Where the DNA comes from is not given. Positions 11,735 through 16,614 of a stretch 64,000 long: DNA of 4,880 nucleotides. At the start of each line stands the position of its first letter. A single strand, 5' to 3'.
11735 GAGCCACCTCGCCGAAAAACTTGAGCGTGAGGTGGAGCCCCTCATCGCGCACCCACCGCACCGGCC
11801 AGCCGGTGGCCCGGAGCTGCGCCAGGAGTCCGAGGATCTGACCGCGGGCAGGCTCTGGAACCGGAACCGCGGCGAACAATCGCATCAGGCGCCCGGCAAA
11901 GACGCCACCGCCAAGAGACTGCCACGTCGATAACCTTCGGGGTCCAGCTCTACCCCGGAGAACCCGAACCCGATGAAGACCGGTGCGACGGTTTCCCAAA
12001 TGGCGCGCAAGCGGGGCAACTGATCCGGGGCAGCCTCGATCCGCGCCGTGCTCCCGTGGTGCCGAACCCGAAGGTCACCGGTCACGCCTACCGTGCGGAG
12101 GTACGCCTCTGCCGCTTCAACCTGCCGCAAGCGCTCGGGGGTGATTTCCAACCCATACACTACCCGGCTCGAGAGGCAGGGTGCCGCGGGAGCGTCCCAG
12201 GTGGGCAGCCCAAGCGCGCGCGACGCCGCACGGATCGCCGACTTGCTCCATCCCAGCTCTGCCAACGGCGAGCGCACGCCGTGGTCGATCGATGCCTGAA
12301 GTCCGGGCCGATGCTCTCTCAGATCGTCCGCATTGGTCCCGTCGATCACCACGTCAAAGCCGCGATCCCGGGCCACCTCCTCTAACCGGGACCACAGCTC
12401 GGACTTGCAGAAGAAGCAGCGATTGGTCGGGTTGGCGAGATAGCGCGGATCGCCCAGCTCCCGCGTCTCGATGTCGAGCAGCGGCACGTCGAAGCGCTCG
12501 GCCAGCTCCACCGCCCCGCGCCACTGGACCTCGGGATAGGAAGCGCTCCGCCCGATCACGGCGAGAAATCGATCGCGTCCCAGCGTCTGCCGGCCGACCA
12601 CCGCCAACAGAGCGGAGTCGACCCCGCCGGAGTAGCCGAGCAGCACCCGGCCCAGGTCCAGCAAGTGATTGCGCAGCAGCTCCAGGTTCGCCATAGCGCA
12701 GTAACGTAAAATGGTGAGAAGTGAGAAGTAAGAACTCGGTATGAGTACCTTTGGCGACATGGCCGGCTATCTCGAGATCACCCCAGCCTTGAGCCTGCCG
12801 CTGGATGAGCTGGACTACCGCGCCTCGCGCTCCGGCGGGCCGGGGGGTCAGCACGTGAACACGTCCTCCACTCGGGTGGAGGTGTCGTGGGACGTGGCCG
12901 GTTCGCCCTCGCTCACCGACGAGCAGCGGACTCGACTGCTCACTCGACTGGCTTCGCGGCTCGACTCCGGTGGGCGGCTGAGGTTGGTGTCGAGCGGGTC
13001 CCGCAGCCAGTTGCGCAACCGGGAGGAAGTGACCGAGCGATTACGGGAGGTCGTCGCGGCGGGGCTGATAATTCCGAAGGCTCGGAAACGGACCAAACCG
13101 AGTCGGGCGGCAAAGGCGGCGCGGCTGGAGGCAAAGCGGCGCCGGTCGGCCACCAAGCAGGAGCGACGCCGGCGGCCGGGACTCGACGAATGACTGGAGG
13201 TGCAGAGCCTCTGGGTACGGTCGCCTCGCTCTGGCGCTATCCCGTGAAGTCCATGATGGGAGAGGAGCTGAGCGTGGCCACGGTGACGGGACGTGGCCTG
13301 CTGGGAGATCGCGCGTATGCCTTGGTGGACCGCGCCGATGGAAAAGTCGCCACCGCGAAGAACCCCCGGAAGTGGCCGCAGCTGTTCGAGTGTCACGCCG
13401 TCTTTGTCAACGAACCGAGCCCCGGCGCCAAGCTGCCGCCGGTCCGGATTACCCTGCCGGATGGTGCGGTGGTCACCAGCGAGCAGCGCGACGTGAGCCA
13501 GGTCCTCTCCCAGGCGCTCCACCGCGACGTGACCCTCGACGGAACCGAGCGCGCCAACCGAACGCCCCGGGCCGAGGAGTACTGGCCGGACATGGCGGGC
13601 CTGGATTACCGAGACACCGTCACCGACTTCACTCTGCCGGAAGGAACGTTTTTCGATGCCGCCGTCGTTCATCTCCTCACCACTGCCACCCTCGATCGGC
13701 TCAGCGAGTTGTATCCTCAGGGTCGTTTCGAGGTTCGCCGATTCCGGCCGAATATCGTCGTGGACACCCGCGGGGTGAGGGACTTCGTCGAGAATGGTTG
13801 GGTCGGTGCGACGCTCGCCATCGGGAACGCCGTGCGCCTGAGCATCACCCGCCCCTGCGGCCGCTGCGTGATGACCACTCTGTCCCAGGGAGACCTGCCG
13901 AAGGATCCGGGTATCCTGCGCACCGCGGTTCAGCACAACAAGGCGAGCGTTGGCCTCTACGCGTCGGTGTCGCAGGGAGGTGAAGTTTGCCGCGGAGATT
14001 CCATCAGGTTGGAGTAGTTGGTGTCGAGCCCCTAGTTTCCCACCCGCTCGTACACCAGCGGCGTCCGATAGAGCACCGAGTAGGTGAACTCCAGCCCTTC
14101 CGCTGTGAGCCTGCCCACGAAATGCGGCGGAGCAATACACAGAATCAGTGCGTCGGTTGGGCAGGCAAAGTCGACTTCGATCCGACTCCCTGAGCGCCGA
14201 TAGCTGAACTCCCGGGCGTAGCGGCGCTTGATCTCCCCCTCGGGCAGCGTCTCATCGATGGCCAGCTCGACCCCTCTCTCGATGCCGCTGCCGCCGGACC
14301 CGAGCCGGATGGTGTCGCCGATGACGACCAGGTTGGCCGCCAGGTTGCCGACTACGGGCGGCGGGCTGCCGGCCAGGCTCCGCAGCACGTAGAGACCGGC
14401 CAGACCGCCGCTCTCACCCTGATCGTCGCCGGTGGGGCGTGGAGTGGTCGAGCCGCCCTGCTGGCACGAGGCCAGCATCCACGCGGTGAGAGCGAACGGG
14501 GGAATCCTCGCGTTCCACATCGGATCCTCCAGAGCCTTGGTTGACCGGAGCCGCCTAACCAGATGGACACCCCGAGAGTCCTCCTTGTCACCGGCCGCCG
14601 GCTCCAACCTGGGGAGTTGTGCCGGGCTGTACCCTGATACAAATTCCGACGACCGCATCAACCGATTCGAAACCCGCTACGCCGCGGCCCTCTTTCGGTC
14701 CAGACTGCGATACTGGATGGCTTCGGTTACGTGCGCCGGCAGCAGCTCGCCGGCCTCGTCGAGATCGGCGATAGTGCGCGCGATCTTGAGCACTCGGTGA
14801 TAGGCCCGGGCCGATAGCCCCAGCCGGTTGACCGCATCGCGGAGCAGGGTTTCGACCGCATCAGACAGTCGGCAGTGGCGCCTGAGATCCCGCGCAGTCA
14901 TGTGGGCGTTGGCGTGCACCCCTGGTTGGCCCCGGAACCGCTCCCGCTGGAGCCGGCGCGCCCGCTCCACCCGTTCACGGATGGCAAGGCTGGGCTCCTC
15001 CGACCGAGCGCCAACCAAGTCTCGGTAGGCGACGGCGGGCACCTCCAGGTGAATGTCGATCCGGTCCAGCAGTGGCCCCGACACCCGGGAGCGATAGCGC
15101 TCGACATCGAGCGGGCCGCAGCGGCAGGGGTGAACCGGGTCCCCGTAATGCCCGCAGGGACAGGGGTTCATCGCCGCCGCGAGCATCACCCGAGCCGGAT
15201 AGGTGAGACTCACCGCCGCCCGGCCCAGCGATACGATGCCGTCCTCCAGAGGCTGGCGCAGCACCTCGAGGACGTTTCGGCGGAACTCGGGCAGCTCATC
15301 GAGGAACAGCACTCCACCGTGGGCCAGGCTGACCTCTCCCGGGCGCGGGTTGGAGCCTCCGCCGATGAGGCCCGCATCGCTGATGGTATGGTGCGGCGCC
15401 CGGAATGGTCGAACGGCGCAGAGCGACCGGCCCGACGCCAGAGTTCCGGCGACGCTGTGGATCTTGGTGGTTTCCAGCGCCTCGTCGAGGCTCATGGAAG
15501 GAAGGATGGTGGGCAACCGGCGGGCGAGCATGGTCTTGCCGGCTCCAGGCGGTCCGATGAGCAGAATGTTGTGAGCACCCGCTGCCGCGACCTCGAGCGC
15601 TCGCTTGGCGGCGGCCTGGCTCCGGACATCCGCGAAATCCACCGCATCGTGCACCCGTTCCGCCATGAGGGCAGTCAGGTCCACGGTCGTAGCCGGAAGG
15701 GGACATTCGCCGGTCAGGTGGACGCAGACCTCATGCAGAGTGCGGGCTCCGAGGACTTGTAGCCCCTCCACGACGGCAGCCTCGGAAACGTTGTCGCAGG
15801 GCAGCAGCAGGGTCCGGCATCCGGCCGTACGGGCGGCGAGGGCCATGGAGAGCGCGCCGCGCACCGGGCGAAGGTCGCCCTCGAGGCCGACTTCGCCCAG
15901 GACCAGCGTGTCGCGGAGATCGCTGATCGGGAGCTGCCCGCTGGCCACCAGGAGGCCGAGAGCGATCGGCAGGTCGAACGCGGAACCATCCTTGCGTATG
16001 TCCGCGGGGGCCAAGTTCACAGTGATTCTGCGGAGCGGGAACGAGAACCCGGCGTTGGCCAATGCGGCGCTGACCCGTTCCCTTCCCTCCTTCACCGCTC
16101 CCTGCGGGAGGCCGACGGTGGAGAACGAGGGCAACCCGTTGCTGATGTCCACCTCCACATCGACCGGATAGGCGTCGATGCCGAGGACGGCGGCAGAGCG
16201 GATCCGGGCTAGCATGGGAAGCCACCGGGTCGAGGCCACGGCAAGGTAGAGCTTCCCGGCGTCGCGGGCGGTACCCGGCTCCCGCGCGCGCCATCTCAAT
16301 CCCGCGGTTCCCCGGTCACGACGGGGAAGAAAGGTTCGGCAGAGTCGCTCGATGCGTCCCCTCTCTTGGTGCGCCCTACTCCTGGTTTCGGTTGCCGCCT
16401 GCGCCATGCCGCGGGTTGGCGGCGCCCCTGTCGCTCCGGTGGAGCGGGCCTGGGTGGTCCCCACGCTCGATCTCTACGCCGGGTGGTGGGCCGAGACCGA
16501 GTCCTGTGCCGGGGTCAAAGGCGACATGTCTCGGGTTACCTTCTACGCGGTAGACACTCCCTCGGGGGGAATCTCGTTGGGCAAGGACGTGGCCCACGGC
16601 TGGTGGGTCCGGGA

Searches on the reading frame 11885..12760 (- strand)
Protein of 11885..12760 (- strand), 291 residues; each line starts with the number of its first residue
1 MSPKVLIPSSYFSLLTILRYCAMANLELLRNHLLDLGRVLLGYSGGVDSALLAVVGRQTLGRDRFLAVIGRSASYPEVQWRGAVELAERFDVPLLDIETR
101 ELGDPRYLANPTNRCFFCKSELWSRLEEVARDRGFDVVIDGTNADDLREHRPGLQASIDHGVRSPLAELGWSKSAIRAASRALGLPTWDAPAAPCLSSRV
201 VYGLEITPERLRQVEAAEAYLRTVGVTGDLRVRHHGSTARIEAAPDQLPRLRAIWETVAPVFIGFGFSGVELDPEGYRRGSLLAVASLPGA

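Call 84: search_protein_families(library=pfam, proteins=[window:11885-12760:-], max_evalue=0.00001)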
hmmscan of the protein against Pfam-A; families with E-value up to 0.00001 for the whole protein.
window:11885-12760:- (291 aa): 1 family
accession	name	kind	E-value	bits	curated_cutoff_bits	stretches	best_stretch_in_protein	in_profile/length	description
PF02540.23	NAD_synthase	-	7.3e-07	29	21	1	38-98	20-80/242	NAD synthase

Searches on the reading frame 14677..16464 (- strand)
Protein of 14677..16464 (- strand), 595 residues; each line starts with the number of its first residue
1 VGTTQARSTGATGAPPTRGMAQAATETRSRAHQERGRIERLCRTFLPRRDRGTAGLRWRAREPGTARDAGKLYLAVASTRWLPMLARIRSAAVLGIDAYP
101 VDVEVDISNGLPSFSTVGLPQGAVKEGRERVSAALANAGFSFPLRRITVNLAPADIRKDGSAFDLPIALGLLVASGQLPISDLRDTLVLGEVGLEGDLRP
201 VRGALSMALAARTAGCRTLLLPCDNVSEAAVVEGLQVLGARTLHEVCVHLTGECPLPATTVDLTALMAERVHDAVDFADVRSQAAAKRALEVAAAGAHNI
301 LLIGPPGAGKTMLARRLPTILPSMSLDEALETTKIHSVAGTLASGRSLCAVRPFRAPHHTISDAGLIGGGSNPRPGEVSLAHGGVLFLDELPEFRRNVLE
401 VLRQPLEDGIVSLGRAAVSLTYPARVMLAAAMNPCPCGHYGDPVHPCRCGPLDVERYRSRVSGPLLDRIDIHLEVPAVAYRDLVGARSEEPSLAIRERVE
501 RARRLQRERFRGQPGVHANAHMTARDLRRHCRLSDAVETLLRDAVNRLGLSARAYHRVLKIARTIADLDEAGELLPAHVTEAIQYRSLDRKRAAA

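Call 85: search_protein_families(library=pfam, proteins=[window:14677-16464:-], max_evalue=0.00001)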
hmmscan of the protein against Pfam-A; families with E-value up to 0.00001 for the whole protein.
window:14677-16464:- (595 aa): 6 families
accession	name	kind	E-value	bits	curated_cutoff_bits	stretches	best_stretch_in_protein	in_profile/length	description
PF01078.27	Mg_chelatase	-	3.5e-92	307.9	20.3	1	276-481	1-205/207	Magnesium chelatase, subunit ChlI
PF13541.12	ChlI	-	4e-44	149.8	27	1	103-225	1-121/121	Subunit ChlI of Mg-chelatase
PF13335.12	Mg_chelatase_C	-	5.6e-32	110.6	26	1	490-586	2-94/94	Magnesium chelatase, subunit ChlI C-terminal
PF07728.20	AAA_5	-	1.9e-08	34.9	22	1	299-436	1-125/139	AAA domain (dynein-related subfamily)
PF00493.29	MCM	-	2.1e-08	34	23.3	0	375-440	114-178/224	MCM P-loop domain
PF00158.32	Sigma54_activat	-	4.4e-06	26.9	20.2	0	368-416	79-128/168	Sigma-54 interaction domain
